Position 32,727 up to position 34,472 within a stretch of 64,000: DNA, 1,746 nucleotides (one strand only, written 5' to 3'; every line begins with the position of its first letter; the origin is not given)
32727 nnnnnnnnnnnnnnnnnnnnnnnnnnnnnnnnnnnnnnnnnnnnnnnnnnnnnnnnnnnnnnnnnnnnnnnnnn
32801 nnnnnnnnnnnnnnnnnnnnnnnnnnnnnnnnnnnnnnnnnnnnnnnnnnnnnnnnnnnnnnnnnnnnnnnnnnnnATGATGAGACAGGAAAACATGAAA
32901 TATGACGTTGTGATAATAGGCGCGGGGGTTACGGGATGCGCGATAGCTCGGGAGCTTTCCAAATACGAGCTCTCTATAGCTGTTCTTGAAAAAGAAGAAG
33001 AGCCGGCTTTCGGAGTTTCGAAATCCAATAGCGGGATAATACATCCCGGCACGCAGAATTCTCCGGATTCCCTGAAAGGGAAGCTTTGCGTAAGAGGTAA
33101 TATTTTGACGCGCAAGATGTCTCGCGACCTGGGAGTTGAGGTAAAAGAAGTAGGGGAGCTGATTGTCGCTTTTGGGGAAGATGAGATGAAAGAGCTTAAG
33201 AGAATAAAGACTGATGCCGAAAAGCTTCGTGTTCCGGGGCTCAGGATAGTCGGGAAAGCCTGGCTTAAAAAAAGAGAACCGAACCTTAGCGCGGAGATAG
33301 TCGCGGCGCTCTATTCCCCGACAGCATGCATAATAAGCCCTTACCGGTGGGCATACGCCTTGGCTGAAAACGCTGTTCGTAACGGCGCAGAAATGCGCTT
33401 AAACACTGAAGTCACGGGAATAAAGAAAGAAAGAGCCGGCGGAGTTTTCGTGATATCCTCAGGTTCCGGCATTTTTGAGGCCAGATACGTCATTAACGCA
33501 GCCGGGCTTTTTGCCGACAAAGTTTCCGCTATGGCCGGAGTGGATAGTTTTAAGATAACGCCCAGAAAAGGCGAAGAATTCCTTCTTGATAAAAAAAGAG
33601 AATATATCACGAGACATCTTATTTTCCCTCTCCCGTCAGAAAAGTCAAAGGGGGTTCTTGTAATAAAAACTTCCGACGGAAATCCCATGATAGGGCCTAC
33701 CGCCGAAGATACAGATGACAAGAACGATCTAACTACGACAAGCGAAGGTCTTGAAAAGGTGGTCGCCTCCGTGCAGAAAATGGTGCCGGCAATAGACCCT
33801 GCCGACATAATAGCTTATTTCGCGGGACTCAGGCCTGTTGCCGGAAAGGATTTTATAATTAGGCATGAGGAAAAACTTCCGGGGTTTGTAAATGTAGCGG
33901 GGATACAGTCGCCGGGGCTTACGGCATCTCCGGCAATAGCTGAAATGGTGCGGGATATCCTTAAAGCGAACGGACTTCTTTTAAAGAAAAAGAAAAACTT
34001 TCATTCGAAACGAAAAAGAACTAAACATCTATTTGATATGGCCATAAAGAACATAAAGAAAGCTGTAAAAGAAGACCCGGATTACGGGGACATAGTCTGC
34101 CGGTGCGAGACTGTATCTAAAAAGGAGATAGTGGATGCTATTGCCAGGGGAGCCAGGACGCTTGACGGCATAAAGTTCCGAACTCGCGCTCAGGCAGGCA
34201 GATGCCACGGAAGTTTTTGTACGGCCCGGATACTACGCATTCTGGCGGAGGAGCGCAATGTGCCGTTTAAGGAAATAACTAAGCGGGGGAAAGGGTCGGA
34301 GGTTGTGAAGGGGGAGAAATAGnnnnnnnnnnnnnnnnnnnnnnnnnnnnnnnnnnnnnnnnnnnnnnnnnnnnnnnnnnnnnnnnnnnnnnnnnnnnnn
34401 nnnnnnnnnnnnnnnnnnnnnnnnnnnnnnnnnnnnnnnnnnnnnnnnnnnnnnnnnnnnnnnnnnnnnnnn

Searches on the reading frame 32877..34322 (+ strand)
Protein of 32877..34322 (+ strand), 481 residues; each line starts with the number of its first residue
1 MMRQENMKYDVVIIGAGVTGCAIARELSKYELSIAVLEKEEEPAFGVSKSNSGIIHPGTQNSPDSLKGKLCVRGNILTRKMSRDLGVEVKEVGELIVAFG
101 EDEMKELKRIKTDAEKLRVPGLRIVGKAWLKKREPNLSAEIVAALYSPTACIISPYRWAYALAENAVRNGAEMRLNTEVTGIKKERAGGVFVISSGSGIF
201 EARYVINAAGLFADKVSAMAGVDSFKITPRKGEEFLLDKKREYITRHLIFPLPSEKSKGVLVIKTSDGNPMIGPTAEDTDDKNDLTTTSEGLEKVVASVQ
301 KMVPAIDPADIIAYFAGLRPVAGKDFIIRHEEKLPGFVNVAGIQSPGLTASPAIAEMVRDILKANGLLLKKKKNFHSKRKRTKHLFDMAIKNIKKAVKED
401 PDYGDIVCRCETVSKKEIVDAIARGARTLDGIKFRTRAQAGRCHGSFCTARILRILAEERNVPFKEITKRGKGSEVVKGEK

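Call 36: search_protein_families(library=pfam, proteins=[window:32877-34322:+], max_evalue=0.00001)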
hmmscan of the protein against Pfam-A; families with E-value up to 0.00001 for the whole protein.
window:32877-34322:+ (481 aa): 6 families
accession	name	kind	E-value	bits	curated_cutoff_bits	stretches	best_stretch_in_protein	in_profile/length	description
PF01266.30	DAO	-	3.4e-72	244.4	27.9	1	10-360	1-352/353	FAD dependent oxidoreductase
PF04324.20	Fer2_BFD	-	1.9e-13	51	26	1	406-458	1-50/50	BFD-like [2Fe-2S] binding domain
PF07992.20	Pyr_redox_2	-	9.7e-09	35.5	26.1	0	9-48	1-41/291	Pyridine nucleotide-disulphide oxidoreductase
PF05834.18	Lycopene_cycl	-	1.5e-07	31.3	23.4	0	10-46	1-39/380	Lycopene cyclase protein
PF13738.12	Pyr_redox_3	-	2.5e-07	30.7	30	0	168-214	93-137/305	Pyridine nucleotide-disulphide oxidoreductase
PF01494.25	FAD_binding_3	-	1.1e-06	28.6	22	1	8-211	1-159/349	FAD binding domain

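Call 42: find_homologous_proteins(query=window:32877-34322:+, max_evalue=1e-100)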
Query window:32877-34322:+ (481 aa): 5603 proteins with E <= 1e-100 among 8000 candidates; the best 120 are listed.
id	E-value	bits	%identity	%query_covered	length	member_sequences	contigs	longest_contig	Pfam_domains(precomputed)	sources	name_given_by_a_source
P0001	1.1e-286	969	93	99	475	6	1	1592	PF01266.31,PF13450.13,PF07992.21,PF04324.21,PF13738.13,PF05834.19,PF01494.26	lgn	-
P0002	1.7e-270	915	88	98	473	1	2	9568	PF01266.31,PF07992.21,PF04324.21,PF13738.13,PF01494.26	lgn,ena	-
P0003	2.6e-245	832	79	99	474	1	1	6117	PF01266.31,PF07992.21,PF04324.21,PF13738.13,PF03486.21,PF05834.19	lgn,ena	-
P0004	6.9e-240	814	77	99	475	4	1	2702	PF01266.31,PF07992.21,PF04324.21,PF13738.13,PF05834.19,PF01494.26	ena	-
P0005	1.2e-235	800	75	99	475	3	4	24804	PF01266.31,PF13450.13,PF07992.21,PF04324.21,PF05834.19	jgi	jgi:glycerol-3-phosphate dehydrogenase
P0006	9.8e-234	794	74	98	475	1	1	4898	PF01266.31,PF13450.13,PF00890.31,PF07992.21,PF00070.34,PF04324.21,PF13738.13,PF05834.19,PF01494.26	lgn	-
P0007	8.3e-216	735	69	98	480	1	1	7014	PF01266.31,PF07992.21,PF04324.21,PF13738.13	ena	-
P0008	1.0e-212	725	68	98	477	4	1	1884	PF01266.31,PF07992.21,PF04324.21,PF13738.13,PF05834.19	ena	-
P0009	2.6e-212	724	69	98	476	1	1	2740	PF01266.31,PF07992.21,PF04324.21,PF13738.13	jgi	jgi:glycerol-3-phosphate dehydrogenase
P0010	2.8e-211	720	69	98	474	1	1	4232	PF01266.31,PF13450.13,PF07992.21,PF00070.34,PF04324.21,PF13738.13,PF01494.26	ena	-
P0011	1.1e-210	718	69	98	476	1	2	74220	PF01266.31,PF04324.21,PF13738.13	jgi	jgi:glycerol-3-phosphate dehydrogenase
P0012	1.8e-210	717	67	98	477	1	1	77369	PF01266.31,PF07992.21,PF04324.21,PF13738.13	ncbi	ncbi:NAD(P)/FAD-dependent oxidoreductase [Candidatus Omnitrophota bacterium]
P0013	1.4e-209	715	67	98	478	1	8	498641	PF01266.31,PF07992.21,PF04324.21,PF13738.13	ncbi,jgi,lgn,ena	-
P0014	1.7e-209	714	68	99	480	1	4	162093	PF01266.31,PF07992.21,PF04324.21,PF13738.13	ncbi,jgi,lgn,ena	-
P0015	7.4e-209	712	67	98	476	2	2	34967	PF01266.31,PF07992.21,PF04324.21,PF13738.13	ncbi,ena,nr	ncbi:MAG: NAD(P)/FAD-dependent oxidoreductase [Candidatus Omnitrophica bacterium]|nr:NAD(P)/FAD-depe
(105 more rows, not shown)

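Call 43: find_encoding_contigs(protein=P0002, flank=10000, max_places=4)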
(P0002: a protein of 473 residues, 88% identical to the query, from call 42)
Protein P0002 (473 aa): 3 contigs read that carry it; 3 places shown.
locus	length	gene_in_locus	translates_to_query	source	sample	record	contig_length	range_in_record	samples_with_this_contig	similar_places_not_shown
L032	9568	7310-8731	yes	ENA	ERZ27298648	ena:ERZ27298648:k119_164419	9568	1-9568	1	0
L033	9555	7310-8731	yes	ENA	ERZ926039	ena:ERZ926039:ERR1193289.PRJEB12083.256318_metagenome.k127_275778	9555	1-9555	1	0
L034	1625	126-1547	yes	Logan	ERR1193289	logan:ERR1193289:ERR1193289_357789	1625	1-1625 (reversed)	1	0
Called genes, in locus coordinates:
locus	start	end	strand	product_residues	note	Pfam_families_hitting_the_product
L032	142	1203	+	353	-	PF05343:Peptidase_M42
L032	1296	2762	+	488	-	PF08308:PEGA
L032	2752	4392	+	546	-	PF13632:Glyco_trans_2_3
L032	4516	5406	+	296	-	PF00561:Abhydrolase_1, PF12146:Hydrolase_4, PF12697:Abhydrolase_6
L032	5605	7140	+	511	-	PF00370:FGGY_N, PF02782:FGGY_C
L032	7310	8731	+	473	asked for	PF01266:DAO, PF01494:FAD_binding_3 (faint), PF07992:Pyr_redox_2 (faint), PF13738:Pyr_redox_3 (faint), PF04324:Fer2_BFD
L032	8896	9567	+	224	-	?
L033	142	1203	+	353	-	PF05343:Peptidase_M42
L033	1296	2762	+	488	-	PF08308:PEGA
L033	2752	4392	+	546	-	PF13632:Glyco_trans_2_3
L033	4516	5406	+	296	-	PF00561:Abhydrolase_1, PF12146:Hydrolase_4, PF12697:Abhydrolase_6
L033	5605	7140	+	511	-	PF00370:FGGY_N, PF02782:FGGY_C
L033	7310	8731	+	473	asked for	PF01266:DAO, PF01494:FAD_binding_3 (faint), PF07992:Pyr_redox_2 (faint), PF13738:Pyr_redox_3 (faint), PF04324:Fer2_BFD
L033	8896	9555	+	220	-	?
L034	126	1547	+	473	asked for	PF01266:DAO, PF01494:FAD_binding_3 (faint), PF07992:Pyr_redox_2 (faint), PF13738:Pyr_redox_3 (faint), PF04324:Fer2_BFD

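Call 44: find_encoding_contigs(protein=P0001, flank=10000, max_places=4)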
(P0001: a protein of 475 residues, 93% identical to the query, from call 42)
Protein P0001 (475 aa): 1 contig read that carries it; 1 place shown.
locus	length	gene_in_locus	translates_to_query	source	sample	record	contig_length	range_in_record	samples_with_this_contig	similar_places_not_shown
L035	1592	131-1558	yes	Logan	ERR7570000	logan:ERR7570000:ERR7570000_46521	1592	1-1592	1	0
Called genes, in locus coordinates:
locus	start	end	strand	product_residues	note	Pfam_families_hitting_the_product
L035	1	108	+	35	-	?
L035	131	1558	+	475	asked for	PF01266:DAO, PF01494:FAD_binding_3 (weak), PF05834:Lycopene_cycl (faint), PF07992:Pyr_redox_2 (faint), PF13450:NAD_binding_8 (faint), PF13738:Pyr_redox_3 (faint), PF04324:Fer2_BFD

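Call 45: find_encoding_contigs(protein=P0005, flank=10000, max_places=4)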
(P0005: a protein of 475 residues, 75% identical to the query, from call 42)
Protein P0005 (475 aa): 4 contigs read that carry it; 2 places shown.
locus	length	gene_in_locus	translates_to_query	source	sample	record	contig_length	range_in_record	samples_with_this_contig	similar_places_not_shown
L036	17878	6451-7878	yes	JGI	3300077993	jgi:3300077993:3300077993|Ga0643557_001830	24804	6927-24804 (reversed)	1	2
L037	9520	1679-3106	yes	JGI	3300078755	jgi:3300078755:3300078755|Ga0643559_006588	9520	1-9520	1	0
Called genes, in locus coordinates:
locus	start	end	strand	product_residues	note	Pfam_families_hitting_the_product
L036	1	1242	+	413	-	?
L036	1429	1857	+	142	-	PF00293:NUDIX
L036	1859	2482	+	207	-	PF00702:Hydrolase, PF13419:HAD_2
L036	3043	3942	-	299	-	PF00009:GTP_EFTU (faint), PF01926:MMR_HSR1, PF02421:FeoB_N, PF00350:Dynamin_N (weak), PF07650:KH_2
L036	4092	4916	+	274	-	PF00561:Abhydrolase_1, PF12146:Hydrolase_4, PF12697:Abhydrolase_6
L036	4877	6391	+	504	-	PF00370:FGGY_N, PF02782:FGGY_C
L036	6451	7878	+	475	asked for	PF01266:DAO, PF05834:Lycopene_cycl (faint), PF07992:Pyr_redox_2 (faint), PF13450:NAD_binding_8 (faint), PF04324:Fer2_BFD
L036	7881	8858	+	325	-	PF00070:Pyr_redox (faint), PF00890:FAD_binding_2 (faint), PF01134:GIDA (faint), PF01494:FAD_binding_3 (faint), PF07992:Pyr_redox_2, PF12831:FAD_oxidored, PF13450:NAD_binding_8 (weak), PF13738:Pyr_redox_3 (weak)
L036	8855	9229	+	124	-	PF07892:DUF1667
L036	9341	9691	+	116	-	-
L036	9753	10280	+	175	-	PF02915:Rubrerythrin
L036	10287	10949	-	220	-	PF01063:Aminotran_4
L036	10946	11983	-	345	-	PF00793:DAHP_synth_1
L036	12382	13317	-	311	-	PF00294:PfkB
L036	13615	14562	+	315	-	PF13180:PDZ_2 (faint), PF00595:PDZ (faint), PF17820:PDZ_6 (faint)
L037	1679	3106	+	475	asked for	PF01266:DAO, PF05834:Lycopene_cycl (faint), PF07992:Pyr_redox_2 (faint), PF13450:NAD_binding_8 (faint), PF04324:Fer2_BFD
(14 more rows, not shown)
